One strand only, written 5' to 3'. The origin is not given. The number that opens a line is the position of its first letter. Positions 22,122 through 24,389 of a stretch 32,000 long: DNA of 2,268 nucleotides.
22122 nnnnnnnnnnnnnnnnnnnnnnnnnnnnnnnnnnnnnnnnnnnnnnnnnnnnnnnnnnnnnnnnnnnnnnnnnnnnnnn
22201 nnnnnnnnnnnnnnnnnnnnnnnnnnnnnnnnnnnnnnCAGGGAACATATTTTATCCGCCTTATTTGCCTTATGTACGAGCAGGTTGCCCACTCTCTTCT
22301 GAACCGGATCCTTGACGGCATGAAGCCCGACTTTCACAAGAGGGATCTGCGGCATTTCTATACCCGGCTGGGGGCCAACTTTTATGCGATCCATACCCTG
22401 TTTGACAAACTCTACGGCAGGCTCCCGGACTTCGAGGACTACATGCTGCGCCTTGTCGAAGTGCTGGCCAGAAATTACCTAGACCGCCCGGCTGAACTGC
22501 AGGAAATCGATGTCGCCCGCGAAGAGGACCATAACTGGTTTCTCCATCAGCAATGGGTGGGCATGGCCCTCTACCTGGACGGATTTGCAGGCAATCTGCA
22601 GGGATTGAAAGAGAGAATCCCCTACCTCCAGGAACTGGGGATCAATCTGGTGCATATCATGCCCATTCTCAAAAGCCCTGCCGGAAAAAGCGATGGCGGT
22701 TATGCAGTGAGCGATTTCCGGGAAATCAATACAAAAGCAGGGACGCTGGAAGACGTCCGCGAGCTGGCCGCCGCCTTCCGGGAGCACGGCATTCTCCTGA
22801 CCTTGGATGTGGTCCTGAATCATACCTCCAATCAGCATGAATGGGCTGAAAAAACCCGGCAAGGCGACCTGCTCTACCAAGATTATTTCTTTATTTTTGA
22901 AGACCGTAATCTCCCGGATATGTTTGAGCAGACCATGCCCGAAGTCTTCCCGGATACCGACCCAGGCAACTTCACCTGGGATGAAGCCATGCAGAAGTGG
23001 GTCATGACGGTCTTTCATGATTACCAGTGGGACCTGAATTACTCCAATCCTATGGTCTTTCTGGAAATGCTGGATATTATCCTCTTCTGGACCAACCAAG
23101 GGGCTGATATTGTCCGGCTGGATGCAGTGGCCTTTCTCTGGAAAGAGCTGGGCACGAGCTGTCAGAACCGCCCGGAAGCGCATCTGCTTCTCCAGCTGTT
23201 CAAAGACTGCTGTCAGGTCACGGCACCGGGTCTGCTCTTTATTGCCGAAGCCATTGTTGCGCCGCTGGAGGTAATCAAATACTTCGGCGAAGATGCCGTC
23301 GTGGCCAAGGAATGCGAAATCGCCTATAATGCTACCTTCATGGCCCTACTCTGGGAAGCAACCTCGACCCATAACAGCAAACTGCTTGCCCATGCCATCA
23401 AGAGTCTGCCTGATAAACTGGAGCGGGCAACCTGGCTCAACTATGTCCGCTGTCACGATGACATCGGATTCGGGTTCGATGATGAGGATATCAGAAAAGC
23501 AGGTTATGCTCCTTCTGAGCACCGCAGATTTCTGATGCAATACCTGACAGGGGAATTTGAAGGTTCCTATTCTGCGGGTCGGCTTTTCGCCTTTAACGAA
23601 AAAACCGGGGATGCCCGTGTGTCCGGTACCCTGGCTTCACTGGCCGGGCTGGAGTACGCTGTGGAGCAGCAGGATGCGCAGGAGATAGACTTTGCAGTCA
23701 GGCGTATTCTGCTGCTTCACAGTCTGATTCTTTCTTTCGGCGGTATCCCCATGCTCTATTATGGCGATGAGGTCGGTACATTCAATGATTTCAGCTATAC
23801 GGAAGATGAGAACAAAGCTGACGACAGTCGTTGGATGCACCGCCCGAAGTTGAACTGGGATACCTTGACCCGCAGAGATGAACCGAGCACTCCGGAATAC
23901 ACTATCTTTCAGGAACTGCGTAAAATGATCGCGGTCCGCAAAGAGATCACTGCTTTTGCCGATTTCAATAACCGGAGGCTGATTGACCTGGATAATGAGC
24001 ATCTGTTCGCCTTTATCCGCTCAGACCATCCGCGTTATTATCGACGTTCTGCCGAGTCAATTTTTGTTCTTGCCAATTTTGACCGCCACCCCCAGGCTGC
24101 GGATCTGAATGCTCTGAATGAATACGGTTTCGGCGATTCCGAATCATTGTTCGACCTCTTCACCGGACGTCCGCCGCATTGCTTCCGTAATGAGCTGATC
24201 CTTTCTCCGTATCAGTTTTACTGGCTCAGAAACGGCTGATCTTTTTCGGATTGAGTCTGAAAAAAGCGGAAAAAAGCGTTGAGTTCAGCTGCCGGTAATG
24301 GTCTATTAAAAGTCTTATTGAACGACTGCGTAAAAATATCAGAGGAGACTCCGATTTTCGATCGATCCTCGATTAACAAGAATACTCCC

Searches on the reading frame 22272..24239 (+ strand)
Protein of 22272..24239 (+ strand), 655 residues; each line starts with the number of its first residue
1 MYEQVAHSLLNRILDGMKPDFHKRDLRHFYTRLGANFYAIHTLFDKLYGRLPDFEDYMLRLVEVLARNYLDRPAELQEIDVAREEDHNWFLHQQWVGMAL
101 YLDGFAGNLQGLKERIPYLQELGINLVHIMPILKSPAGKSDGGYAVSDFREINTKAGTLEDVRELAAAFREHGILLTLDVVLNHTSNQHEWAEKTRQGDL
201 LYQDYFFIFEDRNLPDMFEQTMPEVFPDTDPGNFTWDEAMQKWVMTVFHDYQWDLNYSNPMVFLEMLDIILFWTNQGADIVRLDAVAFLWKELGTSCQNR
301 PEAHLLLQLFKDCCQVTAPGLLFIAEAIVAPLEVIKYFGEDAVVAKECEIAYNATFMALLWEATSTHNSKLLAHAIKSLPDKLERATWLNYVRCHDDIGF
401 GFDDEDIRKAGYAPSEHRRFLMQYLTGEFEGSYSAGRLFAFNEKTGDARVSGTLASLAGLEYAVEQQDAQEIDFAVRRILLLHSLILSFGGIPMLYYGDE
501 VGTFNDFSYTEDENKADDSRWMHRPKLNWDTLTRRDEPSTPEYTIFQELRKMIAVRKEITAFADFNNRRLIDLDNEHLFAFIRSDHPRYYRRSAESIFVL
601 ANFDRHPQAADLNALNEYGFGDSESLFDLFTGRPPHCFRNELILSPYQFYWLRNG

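Call 50: search_protein_families(library=pfam, proteins=[window:22272-24239:+], max_evalue=0.00001)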
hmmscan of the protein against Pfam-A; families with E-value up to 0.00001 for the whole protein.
window:22272-24239:+ (655 aa): 2 families
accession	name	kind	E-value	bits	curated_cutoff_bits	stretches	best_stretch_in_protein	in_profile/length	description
PF00128.31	Alpha-amylase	-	7.7e-49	167.6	22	1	106-397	15-316/446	Alpha amylase, catalytic domain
PF14701.12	hDGE_amylase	-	2.9e-08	33.7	27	1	105-193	17-111/439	Glycogen debranching enzyme, glucanotransferase domain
